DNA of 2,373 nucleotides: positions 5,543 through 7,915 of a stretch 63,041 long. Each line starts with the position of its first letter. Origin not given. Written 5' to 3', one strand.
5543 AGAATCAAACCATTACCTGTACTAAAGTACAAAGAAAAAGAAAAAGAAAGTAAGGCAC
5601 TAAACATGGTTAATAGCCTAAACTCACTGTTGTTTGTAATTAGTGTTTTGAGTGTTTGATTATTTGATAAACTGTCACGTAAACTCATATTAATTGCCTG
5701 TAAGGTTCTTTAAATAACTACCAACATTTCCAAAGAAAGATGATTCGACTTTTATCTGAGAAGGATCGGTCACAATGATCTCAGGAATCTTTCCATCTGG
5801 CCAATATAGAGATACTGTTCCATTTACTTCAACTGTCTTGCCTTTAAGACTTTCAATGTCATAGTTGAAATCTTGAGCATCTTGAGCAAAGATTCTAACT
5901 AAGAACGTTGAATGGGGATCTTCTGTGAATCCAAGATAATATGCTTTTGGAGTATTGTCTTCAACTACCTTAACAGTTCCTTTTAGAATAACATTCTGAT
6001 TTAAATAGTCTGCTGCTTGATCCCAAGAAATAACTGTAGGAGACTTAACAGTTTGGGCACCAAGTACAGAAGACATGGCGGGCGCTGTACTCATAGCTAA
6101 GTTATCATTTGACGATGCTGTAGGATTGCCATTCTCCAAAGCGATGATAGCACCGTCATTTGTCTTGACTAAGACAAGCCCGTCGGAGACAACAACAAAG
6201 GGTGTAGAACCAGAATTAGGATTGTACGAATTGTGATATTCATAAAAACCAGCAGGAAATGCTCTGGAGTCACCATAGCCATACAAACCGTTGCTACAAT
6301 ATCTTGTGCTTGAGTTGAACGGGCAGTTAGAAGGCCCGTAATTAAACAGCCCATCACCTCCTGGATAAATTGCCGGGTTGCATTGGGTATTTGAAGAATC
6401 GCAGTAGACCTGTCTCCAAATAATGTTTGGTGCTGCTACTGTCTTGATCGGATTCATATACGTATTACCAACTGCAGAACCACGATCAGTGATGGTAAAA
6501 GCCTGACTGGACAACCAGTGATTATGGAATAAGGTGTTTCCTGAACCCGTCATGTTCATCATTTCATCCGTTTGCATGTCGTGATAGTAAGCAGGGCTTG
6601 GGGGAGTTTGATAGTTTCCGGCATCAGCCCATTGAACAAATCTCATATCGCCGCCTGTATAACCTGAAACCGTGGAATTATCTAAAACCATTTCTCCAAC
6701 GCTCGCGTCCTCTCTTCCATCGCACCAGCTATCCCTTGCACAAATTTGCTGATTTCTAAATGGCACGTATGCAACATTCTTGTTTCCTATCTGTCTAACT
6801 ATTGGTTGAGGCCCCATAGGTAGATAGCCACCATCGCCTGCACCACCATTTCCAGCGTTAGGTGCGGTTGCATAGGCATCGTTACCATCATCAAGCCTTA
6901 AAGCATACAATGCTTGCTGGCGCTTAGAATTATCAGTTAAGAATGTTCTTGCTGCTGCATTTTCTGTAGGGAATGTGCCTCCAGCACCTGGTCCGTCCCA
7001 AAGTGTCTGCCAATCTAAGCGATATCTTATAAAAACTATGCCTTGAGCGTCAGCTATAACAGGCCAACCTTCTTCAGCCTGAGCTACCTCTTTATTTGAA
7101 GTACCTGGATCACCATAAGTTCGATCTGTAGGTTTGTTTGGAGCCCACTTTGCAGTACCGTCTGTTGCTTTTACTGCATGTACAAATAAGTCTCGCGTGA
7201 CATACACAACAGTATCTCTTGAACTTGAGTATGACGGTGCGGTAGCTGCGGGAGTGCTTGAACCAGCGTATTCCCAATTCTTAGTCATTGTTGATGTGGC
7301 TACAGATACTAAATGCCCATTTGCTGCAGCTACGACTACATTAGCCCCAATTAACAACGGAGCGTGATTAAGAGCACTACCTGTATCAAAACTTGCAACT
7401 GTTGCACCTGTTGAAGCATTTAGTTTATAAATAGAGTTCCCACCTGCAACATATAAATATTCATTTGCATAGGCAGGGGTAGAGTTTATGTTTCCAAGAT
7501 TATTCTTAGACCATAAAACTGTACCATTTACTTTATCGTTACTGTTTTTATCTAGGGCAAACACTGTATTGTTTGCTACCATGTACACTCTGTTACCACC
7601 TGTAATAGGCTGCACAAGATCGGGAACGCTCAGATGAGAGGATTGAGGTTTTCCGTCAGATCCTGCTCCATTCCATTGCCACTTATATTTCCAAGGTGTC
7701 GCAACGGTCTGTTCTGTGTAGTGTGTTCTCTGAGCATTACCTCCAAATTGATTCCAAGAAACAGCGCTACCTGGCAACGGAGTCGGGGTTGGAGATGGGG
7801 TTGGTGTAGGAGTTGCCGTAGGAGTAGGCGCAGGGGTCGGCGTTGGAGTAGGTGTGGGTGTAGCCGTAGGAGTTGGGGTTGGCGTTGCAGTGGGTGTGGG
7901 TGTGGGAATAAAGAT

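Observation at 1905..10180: Three-gene surface operon: GH5-like/dockerin/beta-propeller giant, cohesin-like + CBM anchor protein, YYY membrane protein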

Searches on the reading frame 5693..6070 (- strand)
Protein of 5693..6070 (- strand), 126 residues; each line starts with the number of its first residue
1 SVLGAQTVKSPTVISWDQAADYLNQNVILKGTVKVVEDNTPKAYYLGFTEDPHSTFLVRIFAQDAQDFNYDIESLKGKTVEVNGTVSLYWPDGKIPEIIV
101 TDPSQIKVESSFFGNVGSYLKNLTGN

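Call 83: search_solved_structures(query=A7, max_evalue=10, show_alignments=1)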
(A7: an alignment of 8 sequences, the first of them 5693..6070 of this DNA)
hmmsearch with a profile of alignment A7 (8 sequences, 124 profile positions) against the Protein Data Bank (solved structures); distinct sequences matched with E-value up to 10: 7.
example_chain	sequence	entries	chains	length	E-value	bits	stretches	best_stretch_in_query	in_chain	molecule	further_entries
6hv8_A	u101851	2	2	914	0.38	13.9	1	22-51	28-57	DNA polymerase epsilon catalytic subunit A | DNA polymerase epsilon catalytic subunit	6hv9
3qgm_A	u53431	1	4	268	0.59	13.3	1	87-110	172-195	p-nitrophenyl phosphatase (Pho2)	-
4jdp_A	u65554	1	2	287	0.65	13.1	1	87-110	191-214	p-nitrophenyl phosphatase (Pho2)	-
7pmk_Q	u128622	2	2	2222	0.83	12.8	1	22-51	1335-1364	DNA polymerase epsilon catalytic subunit A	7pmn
28vy_G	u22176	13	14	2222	0.83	12.8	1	22-51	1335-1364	DNA polymerase epsilon catalytic subunit A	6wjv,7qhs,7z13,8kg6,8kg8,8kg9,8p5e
7r4r_D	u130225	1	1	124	1.5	12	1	22-83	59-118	Camel-derived nanobody 1.10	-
7nki_F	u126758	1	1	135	1.7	11.8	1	27-83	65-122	Nb8209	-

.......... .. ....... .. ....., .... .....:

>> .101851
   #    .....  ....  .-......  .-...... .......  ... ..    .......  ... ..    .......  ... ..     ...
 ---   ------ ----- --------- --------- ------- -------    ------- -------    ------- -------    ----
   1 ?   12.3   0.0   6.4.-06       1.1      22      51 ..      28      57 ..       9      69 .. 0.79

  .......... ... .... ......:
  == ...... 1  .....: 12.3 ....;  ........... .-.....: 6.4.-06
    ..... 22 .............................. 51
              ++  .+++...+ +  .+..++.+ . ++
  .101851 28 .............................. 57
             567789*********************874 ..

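Call 104: search_protein_families(library=pfam, alignment_id=A7, max_evalue=1)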
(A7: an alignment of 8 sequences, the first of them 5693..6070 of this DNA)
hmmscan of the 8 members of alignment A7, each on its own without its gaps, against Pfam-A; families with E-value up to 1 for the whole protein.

A. member 1, window:5693-6070:- (126 aa): 2 families
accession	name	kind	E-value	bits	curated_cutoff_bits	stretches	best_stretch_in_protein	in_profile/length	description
PF13742.12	tRNA_anti_2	-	0.0018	18.9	27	1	21-95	16-87/95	OB-fold nucleic acid binding domain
PF12869.13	tRNA_anti-like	-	0.0029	17.6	23.5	1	20-89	66-135/146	tRNA_anti-like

B. families by the number of members that match (of 8 scanned): 6 families
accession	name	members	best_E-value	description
PF13742.12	tRNA_anti_2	6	0.0018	OB-fold nucleic acid binding domain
PF14485.11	DUF4431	4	0.0012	Domain of unknown function (DUF4431)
PF19135.5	DUF5818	3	0.00099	Protein of unknown function (DUF5818)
PF01336.31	tRNA_anti-codon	2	0.00082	OB-fold nucleic acid binding domain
PF12869.13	tRNA_anti-like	2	0.0029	tRNA_anti-like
PF22501.1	DUF6991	1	0.033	Domain of unknown function (DUF6991)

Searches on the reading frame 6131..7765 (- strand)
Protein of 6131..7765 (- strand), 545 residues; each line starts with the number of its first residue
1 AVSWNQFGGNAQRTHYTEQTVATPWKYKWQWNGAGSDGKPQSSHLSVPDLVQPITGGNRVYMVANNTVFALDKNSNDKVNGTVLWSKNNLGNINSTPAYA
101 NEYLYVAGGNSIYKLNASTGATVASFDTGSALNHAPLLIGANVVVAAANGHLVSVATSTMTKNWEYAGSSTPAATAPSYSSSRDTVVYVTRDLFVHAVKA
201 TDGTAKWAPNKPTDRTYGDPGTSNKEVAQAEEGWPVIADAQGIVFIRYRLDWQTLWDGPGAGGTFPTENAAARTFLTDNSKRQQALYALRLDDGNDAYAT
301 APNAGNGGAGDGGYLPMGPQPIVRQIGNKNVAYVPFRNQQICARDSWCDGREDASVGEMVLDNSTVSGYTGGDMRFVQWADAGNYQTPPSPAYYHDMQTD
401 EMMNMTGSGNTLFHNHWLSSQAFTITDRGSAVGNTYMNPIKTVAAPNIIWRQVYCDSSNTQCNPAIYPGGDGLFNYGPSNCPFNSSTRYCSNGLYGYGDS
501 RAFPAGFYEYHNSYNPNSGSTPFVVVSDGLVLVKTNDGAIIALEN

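Call 69: search_solved_structures(query=A4, max_evalue=1, show_alignments=1)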
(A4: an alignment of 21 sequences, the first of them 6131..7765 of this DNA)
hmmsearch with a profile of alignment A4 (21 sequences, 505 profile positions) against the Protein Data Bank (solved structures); distinct sequences matched with E-value up to 1: 70 (the best 60 are shown).
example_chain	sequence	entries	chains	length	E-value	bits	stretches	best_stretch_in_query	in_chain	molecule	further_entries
6tjh_A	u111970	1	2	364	1.9e-80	274.1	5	51-207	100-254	Cake9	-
6tji_A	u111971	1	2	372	2.6e-56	194.5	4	69-204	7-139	Cake10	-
8prj_A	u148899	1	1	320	1e-54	189.2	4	58-204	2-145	v31Bagel8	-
6tjg_A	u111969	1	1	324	5e-45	157.2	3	51-173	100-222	Cake8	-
6tjf_A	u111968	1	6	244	3e-42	148.1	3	76-206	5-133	Cake6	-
7awy_A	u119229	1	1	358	2.8e-33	118.4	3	50-172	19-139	Scone-R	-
7awz_A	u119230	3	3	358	4.2e-33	117.9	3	47-204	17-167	Scone-E | SconeE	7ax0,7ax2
3hxj_A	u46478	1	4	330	2.3e-29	105.6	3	57-204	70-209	Pyrrolo-quinoline quinone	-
7evf_AA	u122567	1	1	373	3.5e-28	101.7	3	55-216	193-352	PQQ_3 domain-containing protein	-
6tje_A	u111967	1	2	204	8.4e-28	100.4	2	51-153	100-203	Cake5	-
6tjd_A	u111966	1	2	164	1.4e-25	93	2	58-153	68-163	Cake4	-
8orr_AAA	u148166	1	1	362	4.1e-25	91.5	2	29-166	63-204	Outer membrane protein assembly factor BamB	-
7dxn_A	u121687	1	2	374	2.4e-24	89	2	55-216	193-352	Membrane associated protein kinase with beta-propeller domain, pyrrolo-quinoline quinone b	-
7eq5_A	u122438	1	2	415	5.2e-24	87.9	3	58-174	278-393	Membrane associated protein kinase with beta-propeller domain, pyrrolo-quinoline quinone b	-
2yh3_A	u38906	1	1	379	6.5e-24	87.6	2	53-170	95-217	LIPOPROTEIN YFGL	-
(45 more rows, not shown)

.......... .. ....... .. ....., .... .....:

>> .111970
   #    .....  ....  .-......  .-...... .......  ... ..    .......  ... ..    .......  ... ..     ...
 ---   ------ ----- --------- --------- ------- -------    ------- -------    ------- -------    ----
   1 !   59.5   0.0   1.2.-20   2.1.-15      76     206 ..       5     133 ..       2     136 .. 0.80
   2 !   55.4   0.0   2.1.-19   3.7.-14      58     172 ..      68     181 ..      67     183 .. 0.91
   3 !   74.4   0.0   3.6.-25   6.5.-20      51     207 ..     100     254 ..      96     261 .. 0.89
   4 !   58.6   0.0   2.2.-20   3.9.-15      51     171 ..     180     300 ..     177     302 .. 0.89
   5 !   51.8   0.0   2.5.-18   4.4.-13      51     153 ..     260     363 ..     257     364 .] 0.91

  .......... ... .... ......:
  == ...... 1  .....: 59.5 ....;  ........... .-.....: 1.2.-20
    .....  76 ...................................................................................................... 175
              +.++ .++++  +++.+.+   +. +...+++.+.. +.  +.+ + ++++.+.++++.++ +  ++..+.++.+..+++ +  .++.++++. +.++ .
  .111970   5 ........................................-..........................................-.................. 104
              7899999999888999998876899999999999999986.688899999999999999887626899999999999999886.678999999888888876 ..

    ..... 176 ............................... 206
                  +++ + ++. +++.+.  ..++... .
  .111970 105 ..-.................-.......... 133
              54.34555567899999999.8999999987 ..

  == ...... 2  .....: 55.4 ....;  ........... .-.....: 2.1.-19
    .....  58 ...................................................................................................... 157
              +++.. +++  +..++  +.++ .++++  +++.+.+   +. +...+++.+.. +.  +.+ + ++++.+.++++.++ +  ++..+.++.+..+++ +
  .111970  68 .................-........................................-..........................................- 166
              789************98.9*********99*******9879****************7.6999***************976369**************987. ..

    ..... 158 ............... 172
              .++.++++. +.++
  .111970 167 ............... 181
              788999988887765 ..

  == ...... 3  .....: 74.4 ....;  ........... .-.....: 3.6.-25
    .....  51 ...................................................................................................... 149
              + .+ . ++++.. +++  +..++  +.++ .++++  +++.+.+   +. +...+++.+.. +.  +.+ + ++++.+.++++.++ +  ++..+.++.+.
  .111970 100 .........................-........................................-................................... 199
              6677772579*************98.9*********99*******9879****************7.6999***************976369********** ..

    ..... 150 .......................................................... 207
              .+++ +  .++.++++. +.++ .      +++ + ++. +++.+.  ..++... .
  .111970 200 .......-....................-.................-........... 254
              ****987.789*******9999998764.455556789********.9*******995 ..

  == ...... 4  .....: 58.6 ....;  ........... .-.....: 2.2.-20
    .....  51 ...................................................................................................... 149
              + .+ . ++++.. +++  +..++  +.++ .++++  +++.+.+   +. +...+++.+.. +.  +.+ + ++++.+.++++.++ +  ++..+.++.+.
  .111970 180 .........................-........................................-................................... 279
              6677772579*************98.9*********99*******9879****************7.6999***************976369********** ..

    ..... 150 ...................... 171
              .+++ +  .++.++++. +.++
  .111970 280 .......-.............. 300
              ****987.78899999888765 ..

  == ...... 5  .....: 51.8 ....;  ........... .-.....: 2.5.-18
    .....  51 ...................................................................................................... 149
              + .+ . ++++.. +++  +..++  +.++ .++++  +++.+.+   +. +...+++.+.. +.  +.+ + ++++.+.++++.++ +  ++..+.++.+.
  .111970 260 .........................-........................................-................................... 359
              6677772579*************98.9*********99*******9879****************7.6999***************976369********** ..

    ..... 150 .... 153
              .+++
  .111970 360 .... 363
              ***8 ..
